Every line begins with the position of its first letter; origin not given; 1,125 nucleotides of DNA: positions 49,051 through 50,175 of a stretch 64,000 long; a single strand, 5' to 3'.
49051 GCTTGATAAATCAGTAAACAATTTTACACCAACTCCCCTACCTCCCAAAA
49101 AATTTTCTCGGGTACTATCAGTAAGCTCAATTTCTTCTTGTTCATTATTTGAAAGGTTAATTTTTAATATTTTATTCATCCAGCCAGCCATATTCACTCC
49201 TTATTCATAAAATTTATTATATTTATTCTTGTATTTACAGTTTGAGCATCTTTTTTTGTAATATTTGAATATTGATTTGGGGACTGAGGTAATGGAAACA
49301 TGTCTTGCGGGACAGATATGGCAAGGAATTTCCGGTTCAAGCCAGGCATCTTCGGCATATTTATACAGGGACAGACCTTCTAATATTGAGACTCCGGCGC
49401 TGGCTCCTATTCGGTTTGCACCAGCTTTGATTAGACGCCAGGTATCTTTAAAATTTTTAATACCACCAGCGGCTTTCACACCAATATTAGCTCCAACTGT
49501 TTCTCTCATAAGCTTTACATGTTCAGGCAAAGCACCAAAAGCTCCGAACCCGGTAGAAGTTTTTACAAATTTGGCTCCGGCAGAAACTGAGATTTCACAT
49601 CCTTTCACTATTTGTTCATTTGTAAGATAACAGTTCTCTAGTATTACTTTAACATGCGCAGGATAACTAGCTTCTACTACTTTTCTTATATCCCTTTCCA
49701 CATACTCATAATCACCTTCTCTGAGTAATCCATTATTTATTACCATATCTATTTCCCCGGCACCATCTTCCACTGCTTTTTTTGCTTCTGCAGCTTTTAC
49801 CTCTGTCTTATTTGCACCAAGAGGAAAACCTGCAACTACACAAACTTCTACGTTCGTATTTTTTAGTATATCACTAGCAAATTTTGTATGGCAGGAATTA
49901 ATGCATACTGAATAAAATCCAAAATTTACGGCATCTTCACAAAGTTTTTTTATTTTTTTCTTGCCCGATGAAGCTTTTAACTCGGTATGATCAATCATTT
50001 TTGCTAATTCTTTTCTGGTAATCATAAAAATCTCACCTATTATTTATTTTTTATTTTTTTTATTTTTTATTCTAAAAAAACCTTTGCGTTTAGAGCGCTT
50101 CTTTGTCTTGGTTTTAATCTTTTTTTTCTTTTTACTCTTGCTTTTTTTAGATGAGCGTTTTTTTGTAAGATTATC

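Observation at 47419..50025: deoC (with fused Cys-rich zinc-ribbon tail) immediately followed by tungsten-type aldehyde:ferredoxin oxidoreductase: a deoxyribose-to-acetate module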

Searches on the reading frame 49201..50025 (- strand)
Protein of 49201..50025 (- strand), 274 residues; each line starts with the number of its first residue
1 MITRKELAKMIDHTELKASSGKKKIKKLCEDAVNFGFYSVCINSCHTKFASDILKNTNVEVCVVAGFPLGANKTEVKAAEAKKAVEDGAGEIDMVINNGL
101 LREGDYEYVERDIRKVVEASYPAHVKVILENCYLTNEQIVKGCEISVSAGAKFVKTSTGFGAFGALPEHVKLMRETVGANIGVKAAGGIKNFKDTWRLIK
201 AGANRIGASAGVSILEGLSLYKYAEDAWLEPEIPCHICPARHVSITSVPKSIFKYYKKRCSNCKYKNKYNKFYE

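Call 3: search_protein_families(library=pfam, proteins=[window:49201-50025:-], max_evalue=0.01)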
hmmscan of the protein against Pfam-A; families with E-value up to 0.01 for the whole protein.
window:49201-50025:- (274 aa): 1 family
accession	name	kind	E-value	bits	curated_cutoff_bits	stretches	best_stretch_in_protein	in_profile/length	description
PF01791.15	DeoC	-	6.1e-16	59.2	23.8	1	9-213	4-225/229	DeoC/LacD family aldolase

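Call 4: search_protein_families(library=ncbifam, proteins=[window:49201-50025:-], max_evalue=0.01)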
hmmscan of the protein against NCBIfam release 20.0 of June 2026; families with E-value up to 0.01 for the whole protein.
window:49201-50025:- (274 aa): 2 families
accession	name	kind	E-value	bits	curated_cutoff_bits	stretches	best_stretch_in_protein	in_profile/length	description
TIGR00126.1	deoC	equivalog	6.9e-79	264.2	117.3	1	6-215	1-210/211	deoxyribose-phosphate aldolase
TIGR00735.1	hisF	equivalog_domain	0.0085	15.4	294.55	0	180-208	74-102/254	imidazole glycerol phosphate synthase subunit HisF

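Call 7: search_solved_structures(query=window:49201-50025:-, max_evalue=0.00001, show_alignments=2)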
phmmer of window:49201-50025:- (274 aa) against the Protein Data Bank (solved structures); distinct sequences matched with E-value up to 0.00001: 39.
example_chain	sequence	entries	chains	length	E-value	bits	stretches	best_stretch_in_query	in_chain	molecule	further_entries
3ngj_A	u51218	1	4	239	2.7e-69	236.8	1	4-218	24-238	Deoxyribose-phosphate aldolase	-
8qps_A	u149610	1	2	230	7e-62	212.5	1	6-217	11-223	Deoxyribose-phosphate aldolase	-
6d33_A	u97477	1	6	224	3.2e-61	210.3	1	5-217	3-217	Deoxyribose-phosphate aldolase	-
3r12_A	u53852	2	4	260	4.6e-61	209.8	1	7-217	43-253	Deoxyribose-phosphate aldolase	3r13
5dbu_A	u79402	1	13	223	5.4e-61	209.6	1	6-218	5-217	Deoxyribose-phosphate aldolase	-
6msw_A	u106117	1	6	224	2.6e-60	207.4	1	5-217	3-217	Deoxyribose-phosphate aldolase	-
4xbs_A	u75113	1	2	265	3.3e-57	197.2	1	2-218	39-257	Deoxyribose-phosphate aldolase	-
5h91_A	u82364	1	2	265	5.8e-57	196.4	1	2-218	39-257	Deoxyribose-phosphate aldolase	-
4xbk_A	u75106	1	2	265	1.1e-56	195.5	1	2-218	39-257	Deoxyribose-phosphate aldolase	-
5dbt_A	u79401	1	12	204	2.8e-55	190.9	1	6-205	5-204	Deoxyribose-phosphate aldolase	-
1mzh_A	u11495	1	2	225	1.5e-47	165.5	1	7-217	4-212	Deoxyribose-phosphate aldolase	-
3oa3_A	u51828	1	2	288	9.7e-46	159.6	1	7-231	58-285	aldolase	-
1j2w_A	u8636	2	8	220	9e-45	156.4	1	6-217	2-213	Aldolase protein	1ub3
3ndo_A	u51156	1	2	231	4.5e-37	131.2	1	3-218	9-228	Deoxyribose-phosphate aldolase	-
3ng3_A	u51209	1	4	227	4.8e-37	131.1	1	3-218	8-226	Deoxyribose-phosphate aldolase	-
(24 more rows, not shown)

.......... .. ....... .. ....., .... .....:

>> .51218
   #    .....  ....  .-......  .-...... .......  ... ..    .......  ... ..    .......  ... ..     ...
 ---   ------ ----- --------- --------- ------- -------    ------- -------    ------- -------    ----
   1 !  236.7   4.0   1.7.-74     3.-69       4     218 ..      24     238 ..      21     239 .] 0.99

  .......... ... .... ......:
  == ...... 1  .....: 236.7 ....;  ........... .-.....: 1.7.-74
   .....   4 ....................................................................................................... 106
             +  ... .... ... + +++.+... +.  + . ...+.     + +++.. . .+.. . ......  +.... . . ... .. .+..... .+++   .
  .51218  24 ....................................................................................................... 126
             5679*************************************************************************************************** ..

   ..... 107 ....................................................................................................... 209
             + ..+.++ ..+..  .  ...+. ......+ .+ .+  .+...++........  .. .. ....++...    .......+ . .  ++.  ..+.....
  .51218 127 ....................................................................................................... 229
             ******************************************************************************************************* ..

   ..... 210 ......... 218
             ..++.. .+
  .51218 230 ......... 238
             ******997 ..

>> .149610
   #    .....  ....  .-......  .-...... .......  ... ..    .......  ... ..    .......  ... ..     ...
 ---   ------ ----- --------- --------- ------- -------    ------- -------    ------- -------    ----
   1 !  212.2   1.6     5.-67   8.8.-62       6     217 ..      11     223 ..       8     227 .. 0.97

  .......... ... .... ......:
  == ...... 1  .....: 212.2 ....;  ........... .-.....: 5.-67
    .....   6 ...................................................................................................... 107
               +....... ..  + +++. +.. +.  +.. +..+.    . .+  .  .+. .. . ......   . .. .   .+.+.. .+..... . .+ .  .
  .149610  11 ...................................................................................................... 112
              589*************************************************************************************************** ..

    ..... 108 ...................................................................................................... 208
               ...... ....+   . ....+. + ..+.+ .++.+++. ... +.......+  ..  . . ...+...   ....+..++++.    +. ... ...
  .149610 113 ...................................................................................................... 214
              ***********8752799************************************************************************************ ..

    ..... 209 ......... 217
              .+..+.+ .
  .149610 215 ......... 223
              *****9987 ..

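Call 8: find_homologous_proteins(query=window:49201-50025:-, max_evalue=1e-10)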
Query window:49201-50025:- (274 aa): 8000 proteins with E <= 1e-10 among 8000 candidates; the best 120 are listed.
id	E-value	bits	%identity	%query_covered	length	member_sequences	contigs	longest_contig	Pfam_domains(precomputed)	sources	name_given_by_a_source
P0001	1.6e-179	613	100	100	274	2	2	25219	PF01791.16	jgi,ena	-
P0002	8.8e-152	522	81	100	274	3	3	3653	PF01791.16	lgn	-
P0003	1.2e-151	522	82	100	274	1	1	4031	PF01791.16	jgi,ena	-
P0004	2.5e-122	425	68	100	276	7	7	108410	PF01791.16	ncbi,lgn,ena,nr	ncbi:MAG: deoxyribose-phosphate aldolase [Candidatus Cloacimonetes bacterium]|nr:deoxyribose-phospha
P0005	3.9e-122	425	69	100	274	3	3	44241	PF01791.16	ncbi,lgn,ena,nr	ncbi:MAG: deoxyribose-phosphate aldolase [Candidatus Cloacimonetes bacterium]|nr:deoxyribose-phospha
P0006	5.2e-121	421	67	100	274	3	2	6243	PF01791.16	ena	-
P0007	3.9e-120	418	66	98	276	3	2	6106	PF01791.16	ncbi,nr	ncbi:MAG: deoxyribose-phosphate aldolase [Candidatus Cloacimonetes bacterium]|nr:deoxyribose-phospha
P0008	4.6e-120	418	67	100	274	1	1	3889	PF01791.16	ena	-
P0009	8.1e-120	417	69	100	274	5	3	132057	PF01791.16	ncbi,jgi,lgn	-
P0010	2.0e-118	413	66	100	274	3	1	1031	PF01791.16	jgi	-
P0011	5.0e-118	411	64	100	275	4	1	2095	PF01791.16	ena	-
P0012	9.5e-118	410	67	97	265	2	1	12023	PF01791.16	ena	-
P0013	1.2e-116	407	66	100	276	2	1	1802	PF01791.16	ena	-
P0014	1.4e-116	407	65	99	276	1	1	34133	PF01791.16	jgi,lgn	jgi:deoxyribose-phosphate aldolase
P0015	2.0e-116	406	65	100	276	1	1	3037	PF01791.16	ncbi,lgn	-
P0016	4.1e-116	405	63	100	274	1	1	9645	PF01791.16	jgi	-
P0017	5.5e-116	405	66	98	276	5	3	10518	PF01791.16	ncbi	-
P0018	9.6e-116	404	65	99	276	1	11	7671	PF01791.16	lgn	-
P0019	1.3e-115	404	66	99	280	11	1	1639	PF01791.16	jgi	-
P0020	1.4e-115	403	65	98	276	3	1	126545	PF01791.16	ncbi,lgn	-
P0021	1.8e-115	403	65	98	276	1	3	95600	PF01791.16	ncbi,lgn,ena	-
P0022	2.2e-115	403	64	99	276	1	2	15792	PF01791.16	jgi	-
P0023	2.8e-115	402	64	99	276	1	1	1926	PF01791.16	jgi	-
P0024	2.8e-115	402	65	98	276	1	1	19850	PF01791.16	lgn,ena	-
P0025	3.2e-115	402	63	100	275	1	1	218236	PF01791.16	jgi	jgi:deoxyribose-phosphate aldolase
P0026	5.0e-115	402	64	98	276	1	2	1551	PF01791.16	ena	-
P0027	5.0e-115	402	65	98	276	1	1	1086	PF01791.16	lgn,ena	-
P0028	5.0e-115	402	65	100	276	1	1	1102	PF01791.16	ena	-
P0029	5.3e-115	401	65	100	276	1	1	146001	PF01791.16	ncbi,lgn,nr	ncbi:MAG: deoxyribose-phosphate aldolase [Candidatus Cloacimonetes bacterium]|nr:deoxyribose-phospha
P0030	7.7e-115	401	65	98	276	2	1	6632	PF01791.16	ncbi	-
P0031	1.1e-114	400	65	100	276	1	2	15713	PF01791.16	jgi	-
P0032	1.2e-114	400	65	98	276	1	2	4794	PF01791.16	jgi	jgi:deoxyribose-phosphate aldolase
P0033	1.3e-114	400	64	97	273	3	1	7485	PF01791.16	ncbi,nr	ncbi:MAG: deoxyribose-phosphate aldolase [Candidatus Cloacimonetes bacterium]|nr:deoxyribose-phospha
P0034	1.8e-114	400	64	98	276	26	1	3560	PF01791.16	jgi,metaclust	metaclust:\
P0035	2.2e-114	399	64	98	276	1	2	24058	PF01791.16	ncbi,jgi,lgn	jgi:deoxyribose-phosphate aldolase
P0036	2.8e-114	399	64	98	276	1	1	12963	PF01791.16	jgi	jgi:deoxyribose-phosphate aldolase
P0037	3.1e-114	399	64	99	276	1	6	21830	PF01791.16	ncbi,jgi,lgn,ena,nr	ncbi:MAG: deoxyribose-phosphate aldolase [Candidatus Cloacimonas sp. 4484_143]|nr:MAG: deoxyribose-p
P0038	3.1e-114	399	65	98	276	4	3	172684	PF01791.16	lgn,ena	-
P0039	4.3e-114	399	63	100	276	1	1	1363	PF01791.16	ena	-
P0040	4.3e-114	399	64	99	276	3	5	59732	PF01791.16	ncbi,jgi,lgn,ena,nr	ncbi:MAG: deoxyribose-phosphate aldolase [Candidatus Tenebribacter burtonii]|nr:deoxyribose-phosphat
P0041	5.4e-114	398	62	100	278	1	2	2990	PF01791.16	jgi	jgi:deoxyribose-phosphate aldolase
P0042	5.5e-114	398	64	98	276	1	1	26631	PF01791.16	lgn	-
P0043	5.7e-114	398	64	98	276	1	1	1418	PF01791.16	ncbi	-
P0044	1.1e-113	397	64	98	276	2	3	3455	PF01791.16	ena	-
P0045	1.1e-113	397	62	100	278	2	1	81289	PF01791.16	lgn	-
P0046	1.3e-113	397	66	99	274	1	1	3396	PF01791.16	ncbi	-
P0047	1.5e-113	397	64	99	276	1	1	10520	PF01791.16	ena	-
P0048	1.9e-113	396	64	100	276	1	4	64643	PF01791.16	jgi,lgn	-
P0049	2.1e-113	396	62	100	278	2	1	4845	PF01791.16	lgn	-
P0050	2.3e-113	396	63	98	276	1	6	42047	PF01791.16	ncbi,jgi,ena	-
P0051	2.3e-113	396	64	100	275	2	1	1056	PF01791.16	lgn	-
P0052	2.6e-113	396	62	100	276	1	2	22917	PF01791.16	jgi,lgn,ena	jgi:deoxyribose-phosphate aldolase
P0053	4.4e-113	395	64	97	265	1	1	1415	PF01791.16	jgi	jgi:deoxyribose-phosphate aldolase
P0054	5.7e-113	395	64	100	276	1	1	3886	PF01791.16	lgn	-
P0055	5.7e-113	395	64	99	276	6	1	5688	PF01791.16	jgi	-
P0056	6.0e-113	395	65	98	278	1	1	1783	PF01791.16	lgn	-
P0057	7.3e-113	394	63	99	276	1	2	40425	PF01791.16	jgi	jgi:deoxyribose-phosphate aldolase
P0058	7.4e-113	394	62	98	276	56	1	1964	PF01791.16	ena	-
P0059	1.1e-112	394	63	98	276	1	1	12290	PF01791.16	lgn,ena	-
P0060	1.5e-112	393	63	99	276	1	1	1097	PF01791.16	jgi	jgi:deoxyribose-phosphate aldolase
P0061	1.8e-112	393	62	100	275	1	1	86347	PF01791.16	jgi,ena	-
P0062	1.9e-112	393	61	100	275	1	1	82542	PF01791.16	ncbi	-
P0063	1.9e-112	393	63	100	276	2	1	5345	PF01791.16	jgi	jgi:deoxyribose-phosphate aldolase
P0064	2.9e-112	393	63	99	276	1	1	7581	PF01791.16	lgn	-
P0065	3.3e-112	392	63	99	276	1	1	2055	PF01791.16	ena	-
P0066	6.0e-112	391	63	100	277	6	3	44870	PF01791.16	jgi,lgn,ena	-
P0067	6.8e-112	391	62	100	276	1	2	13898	PF01791.16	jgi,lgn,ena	jgi:deoxyribose-phosphate aldolase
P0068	7.0e-112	391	63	100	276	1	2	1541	PF01791.16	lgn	-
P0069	7.2e-112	391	62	98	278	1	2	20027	PF01791.16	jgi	-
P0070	8.1e-112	391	63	100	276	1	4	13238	PF01791.16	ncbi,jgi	jgi:deoxyribose-phosphate aldolase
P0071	8.7e-112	391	62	99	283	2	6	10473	PF01791.16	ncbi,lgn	-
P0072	9.0e-112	391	63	100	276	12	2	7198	PF01791.16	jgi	jgi:deoxyribose-phosphate aldolase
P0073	1.5e-111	390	63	100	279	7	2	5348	PF01791.16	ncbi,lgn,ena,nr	ncbi:MAG: deoxyribose-phosphate aldolase [Candidatus Cloacimonetes bacterium]|nr:deoxyribose-phospha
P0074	1.7e-111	390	63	100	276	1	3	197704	PF01791.16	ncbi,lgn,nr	ncbi:MAG: deoxyribose-phosphate aldolase [Candidatus Cloacimonetes bacterium]|nr:deoxyribose-phospha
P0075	1.8e-111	390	63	100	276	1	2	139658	PF01791.16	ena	-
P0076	2.0e-111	390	64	100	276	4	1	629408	PF01791.16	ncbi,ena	-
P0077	2.2e-111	390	63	100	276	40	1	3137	PF01791.16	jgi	-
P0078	2.9e-111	389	61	100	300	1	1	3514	PF01791.16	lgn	-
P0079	3.2e-111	389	63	100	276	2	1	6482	PF01791.16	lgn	-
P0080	3.2e-111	389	63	100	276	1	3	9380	PF01791.16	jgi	-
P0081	3.8e-111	389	64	98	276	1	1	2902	PF01791.16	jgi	jgi:deoxyribose-phosphate aldolase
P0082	3.9e-111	389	63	100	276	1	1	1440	PF01791.16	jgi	jgi:deoxyribose-phosphate aldolase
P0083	4.1e-111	389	63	100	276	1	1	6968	PF01791.16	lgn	-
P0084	4.3e-111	389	62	99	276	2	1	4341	PF01791.16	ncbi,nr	ncbi:MAG: deoxyribose-phosphate aldolase [FCB group bacterium]|nr:deoxyribose-phosphate aldolase [FC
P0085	5.1e-111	388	63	100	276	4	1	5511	PF01791.16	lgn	-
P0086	5.7e-111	388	63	100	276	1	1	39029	PF01791.16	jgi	-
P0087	5.8e-111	388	63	98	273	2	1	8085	PF01791.16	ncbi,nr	ncbi:MAG: deoxyribose-phosphate aldolase [Candidatus Cloacimonetes bacterium]|nr:deoxyribose-phospha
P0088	6.7e-111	388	63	100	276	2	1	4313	PF01791.16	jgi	jgi:deoxyribose-phosphate aldolase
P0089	7.4e-111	388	63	100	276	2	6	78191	PF01791.16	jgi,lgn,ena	-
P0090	8.2e-111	388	62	100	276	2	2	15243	PF01791.16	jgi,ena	-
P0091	8.4e-111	388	63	100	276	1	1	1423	PF01791.16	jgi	jgi:deoxyribose-phosphate aldolase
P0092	9.8e-111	388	62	100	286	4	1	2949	PF01791.16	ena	-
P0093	1.1e-110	387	63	100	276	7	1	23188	PF01791.16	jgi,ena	jgi:deoxyribose-phosphate aldolase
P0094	1.2e-110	387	63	100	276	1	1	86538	PF01791.16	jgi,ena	-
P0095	1.3e-110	387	63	100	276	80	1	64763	PF01791.16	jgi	jgi:deoxyribose-phosphate aldolase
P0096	1.8e-110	387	62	100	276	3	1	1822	PF01791.16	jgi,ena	jgi:deoxyribose-phosphate aldolase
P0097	1.9e-110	387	63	100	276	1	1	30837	PF01791.16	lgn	-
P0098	2.9e-110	386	63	100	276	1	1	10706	PF01791.16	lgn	-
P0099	3.0e-110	386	62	100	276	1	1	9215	PF01791.16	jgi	jgi:deoxyribose-phosphate aldolase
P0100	3.9e-110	386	64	98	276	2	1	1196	PF01791.16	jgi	jgi:deoxyribose-phosphate aldolase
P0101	4.6e-110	385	62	100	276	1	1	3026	PF01791.16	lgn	-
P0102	4.8e-110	385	62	100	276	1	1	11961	PF01791.16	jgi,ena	-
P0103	5.0e-110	385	62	100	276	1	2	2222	PF01791.16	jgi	jgi:deoxyribose-phosphate aldolase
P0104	5.6e-110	385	63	100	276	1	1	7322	PF01791.16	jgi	jgi:deoxyribose-phosphate aldolase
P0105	5.7e-110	385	62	100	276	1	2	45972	PF01791.16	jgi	jgi:deoxyribose-phosphate aldolase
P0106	6.3e-110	385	62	100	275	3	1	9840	PF01791.16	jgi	jgi:deoxyribose-phosphate aldolase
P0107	6.9e-110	385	63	98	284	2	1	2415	PF01791.16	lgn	-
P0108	1.1e-109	384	63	100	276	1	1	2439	PF01791.16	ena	-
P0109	1.2e-109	384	62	100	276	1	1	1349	PF01791.16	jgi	jgi:deoxyribose-phosphate aldolase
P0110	1.2e-109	384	63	100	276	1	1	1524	PF01791.16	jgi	jgi:deoxyribose-phosphate aldolase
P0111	1.3e-109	384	62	100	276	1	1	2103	PF01791.16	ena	-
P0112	1.3e-109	384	63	100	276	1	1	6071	PF01791.16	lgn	-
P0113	1.5e-109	384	62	100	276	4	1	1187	PF01791.16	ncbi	-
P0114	1.7e-109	383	62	100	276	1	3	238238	PF01791.16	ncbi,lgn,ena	-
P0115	1.8e-109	383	61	100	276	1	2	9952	PF01791.16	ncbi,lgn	-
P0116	2.2e-109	383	62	100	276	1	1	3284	PF01791.16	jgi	jgi:deoxyribose-phosphate aldolase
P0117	2.3e-109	383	62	100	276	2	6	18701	PF01791.16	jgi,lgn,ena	-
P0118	2.6e-109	383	63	100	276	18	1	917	PF01791.16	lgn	-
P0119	3.0e-109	383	61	100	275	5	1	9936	PF01791.16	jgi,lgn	-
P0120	3.2e-109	383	62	100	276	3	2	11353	PF01791.16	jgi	jgi:deoxyribose-phosphate aldolase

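Call 29: predict_structure(alignment_id=A1)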
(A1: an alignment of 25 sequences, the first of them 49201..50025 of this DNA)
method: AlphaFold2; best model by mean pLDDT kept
length: 274 residues; sequences in the alignment: 25
mean_pLDDT: 86.7   pTM: 0.83
mean pLDDT of the five models: 86.7, 85.2, 84.3, 83.8, 83.5
residues with pLDDT >= 90: 175; 70-90: 49; 50-70: 37; < 50: 13
segments of 3 or more residues with pLDDT < 50: 233-237, 239-241, 271-274
pLDDT, mean of each block of 10 residues (from residue 1): 93 93 97 97 96 97 86 93 98 94 96 98 95 92 98 89 78 98 92 90 94 87 68 48 58 69 63 43
secondary structure, 60 per line:
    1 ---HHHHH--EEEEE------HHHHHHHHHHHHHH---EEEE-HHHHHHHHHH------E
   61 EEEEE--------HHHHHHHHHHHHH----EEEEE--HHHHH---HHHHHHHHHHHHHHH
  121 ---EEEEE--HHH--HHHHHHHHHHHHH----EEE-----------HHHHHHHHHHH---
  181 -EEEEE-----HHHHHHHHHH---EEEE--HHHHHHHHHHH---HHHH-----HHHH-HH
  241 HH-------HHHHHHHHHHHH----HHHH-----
elements in order: H4-8 E11-15 H22-35 E39-42 H44-53 E60-65 H74-86 E91-95 H98-102 H106-120 E124-128 H136-148 E153-155 H167-177 E182-186 H192-201 E205-208 H211-221 H225-228 H234-237 H239-242 H250-261 H266-269

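Call 61: predict_structure(alignment_id=A5)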
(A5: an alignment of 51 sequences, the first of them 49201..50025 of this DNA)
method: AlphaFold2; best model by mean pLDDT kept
length: 274 residues; sequences in the alignment: 51
mean_pLDDT: 94.6   pTM: 0.91
mean pLDDT of the five models: 94.6, 94.4, 94.1, 93.5, 93.1
residues with pLDDT >= 90: 236; 70-90: 36; 50-70: 2; < 50: 0
segments of 3 or more residues with pLDDT < 50: none
pLDDT, mean of each block of 10 residues (from residue 1): 94 96 98 98 97 98 92 96 98 97 97 98 97 97 98 95 95 98 97 95 98 94 77 88 92 95 89 67
secondary structure, 60 per line:
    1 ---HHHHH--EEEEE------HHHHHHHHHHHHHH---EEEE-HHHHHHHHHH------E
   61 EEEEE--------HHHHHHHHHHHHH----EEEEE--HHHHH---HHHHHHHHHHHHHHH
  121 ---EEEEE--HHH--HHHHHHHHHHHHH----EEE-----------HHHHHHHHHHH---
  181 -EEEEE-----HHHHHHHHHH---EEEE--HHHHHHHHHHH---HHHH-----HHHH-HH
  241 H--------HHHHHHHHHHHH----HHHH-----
elements in order: H4-8 E11-15 H22-35 E39-42 H44-53 E60-65 H74-86 E91-95 H98-102 H106-120 E124-128 H136-148 E153-155 H167-177 E182-186 H192-201 E205-208 H211-221 H225-228 H234-237 H250-261 H266-269
